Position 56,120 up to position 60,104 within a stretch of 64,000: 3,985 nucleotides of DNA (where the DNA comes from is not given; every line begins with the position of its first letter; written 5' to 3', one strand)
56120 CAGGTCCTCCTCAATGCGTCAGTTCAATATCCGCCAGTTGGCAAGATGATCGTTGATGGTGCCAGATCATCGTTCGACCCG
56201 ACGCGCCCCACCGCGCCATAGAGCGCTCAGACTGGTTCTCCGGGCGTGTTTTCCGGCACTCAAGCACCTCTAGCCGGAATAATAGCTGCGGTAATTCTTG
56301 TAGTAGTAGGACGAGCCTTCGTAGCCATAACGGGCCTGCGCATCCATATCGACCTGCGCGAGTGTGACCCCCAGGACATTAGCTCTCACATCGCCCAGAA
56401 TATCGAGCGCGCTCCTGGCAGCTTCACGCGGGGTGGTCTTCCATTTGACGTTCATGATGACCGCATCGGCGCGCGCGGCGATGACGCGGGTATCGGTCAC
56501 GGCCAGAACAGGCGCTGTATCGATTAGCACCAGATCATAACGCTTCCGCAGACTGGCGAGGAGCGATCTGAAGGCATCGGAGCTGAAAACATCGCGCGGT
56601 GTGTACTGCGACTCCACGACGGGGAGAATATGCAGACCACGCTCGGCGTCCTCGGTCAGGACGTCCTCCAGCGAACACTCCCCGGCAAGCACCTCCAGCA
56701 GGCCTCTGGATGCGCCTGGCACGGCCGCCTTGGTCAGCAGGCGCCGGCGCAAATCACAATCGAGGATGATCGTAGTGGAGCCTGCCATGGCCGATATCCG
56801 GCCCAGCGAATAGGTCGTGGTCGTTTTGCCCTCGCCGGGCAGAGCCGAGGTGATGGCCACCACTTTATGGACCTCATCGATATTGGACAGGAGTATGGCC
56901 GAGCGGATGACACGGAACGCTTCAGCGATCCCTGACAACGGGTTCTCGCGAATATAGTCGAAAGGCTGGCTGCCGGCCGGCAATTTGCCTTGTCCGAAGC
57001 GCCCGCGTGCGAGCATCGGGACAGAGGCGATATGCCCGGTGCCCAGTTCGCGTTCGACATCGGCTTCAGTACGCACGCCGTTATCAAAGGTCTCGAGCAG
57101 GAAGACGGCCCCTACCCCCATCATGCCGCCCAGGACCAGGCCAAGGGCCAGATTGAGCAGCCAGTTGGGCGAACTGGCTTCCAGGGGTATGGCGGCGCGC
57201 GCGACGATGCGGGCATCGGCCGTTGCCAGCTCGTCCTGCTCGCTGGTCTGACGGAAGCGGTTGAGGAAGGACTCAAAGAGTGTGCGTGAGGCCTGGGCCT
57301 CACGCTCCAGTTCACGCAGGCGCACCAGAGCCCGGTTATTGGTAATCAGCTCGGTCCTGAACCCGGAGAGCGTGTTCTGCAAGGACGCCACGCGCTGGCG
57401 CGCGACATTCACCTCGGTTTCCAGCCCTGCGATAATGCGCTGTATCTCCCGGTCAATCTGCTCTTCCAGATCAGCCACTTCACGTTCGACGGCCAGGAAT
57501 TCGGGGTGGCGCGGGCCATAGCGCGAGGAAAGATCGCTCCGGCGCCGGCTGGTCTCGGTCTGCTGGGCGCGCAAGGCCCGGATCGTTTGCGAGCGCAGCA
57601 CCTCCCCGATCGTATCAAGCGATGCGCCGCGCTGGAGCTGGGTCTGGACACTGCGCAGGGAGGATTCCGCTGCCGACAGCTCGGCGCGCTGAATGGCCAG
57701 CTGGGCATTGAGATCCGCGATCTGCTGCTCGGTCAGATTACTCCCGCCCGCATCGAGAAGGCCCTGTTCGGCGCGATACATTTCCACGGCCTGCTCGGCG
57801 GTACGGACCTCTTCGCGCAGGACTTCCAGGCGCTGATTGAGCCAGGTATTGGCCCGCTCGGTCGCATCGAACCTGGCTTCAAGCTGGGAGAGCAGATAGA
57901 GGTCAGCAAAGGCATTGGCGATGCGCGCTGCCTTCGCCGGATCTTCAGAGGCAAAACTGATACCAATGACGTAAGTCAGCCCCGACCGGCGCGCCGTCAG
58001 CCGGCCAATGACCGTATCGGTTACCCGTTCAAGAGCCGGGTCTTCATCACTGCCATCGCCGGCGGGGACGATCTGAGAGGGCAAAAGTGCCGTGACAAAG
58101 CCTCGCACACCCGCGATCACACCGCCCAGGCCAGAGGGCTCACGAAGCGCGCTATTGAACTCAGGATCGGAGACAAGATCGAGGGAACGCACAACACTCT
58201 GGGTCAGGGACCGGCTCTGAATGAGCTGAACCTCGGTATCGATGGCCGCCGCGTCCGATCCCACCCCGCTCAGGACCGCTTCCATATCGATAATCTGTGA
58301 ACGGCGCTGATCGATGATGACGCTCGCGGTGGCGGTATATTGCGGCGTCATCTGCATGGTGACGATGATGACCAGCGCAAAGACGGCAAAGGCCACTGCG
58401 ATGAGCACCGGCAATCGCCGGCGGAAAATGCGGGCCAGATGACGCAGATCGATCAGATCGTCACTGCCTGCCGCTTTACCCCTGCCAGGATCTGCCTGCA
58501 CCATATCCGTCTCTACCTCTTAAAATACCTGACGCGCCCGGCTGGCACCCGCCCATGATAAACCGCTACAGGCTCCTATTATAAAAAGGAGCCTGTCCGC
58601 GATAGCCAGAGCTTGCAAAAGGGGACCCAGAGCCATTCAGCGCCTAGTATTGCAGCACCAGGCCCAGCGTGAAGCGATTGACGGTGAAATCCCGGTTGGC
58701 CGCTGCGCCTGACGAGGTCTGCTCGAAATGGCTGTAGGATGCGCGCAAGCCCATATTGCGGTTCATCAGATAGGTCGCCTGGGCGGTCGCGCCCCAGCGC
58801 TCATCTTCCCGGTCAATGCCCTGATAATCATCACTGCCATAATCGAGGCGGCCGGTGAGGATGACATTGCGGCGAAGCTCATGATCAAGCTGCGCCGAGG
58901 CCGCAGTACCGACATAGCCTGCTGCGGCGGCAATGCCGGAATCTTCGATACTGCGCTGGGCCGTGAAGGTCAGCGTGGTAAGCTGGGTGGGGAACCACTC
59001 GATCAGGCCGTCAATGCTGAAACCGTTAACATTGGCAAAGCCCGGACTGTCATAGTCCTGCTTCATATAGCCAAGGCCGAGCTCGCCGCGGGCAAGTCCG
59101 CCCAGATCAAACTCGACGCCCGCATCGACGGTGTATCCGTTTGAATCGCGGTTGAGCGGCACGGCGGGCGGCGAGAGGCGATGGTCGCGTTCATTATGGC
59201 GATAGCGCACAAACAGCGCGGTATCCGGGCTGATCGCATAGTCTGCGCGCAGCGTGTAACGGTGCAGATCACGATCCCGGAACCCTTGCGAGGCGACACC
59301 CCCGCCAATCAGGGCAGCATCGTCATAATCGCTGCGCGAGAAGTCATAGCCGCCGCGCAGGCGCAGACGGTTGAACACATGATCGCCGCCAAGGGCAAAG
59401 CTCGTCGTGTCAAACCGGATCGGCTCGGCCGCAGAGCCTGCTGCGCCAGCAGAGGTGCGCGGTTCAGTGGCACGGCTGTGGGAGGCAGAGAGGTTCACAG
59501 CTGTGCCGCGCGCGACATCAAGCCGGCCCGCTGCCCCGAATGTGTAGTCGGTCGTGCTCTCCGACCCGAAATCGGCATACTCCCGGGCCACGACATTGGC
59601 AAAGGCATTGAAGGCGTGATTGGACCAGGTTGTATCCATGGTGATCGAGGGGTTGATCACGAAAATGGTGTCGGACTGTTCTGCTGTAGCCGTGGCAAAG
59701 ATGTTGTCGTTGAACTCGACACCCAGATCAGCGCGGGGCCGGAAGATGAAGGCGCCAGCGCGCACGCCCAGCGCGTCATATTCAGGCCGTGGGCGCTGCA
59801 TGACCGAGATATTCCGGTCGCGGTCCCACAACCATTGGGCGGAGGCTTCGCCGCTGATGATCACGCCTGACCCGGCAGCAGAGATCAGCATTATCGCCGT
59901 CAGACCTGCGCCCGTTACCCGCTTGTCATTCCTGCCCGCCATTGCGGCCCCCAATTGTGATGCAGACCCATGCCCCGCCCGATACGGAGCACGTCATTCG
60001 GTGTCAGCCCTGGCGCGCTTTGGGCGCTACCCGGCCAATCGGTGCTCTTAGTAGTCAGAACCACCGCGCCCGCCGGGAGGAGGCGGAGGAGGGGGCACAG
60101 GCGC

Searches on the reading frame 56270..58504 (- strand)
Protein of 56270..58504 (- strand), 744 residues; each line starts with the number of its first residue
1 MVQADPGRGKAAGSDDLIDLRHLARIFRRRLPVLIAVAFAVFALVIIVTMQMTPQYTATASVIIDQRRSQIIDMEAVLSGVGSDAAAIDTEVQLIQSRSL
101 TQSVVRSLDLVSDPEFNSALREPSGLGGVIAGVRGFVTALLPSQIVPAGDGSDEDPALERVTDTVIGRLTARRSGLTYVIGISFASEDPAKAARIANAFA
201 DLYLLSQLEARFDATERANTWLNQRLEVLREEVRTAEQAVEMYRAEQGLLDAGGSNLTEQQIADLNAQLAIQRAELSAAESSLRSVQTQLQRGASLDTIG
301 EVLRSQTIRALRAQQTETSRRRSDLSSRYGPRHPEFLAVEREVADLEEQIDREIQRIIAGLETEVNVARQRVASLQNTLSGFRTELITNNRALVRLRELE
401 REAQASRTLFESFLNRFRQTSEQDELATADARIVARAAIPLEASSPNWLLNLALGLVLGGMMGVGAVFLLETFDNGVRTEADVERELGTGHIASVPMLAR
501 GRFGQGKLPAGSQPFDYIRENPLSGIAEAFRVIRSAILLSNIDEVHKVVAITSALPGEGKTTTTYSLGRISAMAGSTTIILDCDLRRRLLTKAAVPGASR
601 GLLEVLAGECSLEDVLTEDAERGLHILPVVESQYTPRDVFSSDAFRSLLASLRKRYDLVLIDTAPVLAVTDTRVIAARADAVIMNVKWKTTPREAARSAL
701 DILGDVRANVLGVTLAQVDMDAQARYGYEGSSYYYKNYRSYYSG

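Call 89: search_protein_families(library=pfam, proteins=[window:56270-58504:-], max_evalue=0.001)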
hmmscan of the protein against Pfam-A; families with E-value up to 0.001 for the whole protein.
window:56270-58504:- (744 aa): 4 families
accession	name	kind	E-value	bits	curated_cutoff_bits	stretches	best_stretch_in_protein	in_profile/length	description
PF13614.12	AAA_31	-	7.4e-12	46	27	1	547-691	2-152/177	AAA domain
PF02706.20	Wzz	-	2.6e-10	40.9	25.5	1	17-107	2-90/91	Chain length determinant protein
PF13807.11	GNVR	-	3.1e-10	40.3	27.7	1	398-469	8-79/82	G-rich domain on putative tyrosine kinase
PF01656.29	CbiA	-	0.00023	21.6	25.4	1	550-637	2-86/125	CobQ/CobB/MinD/ParA nucleotide binding domain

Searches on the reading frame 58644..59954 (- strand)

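Call 89: search_protein_families(library=pfam, proteins=[window:58644-59954:-], max_evalue=0.001)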
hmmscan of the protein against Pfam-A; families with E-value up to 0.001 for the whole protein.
window:58644-59954:- (436 aa): 2 families
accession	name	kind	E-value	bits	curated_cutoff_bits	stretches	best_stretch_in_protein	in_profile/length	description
PF10082.15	BBP2_2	-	7.3e-112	374.4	23.7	1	56-436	1-378/378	Putative beta-barrel porin 2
PF13505.12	OMP_b-brl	-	1e-05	26.2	28.7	0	349-436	7-93/175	Outer membrane protein beta-barrel domain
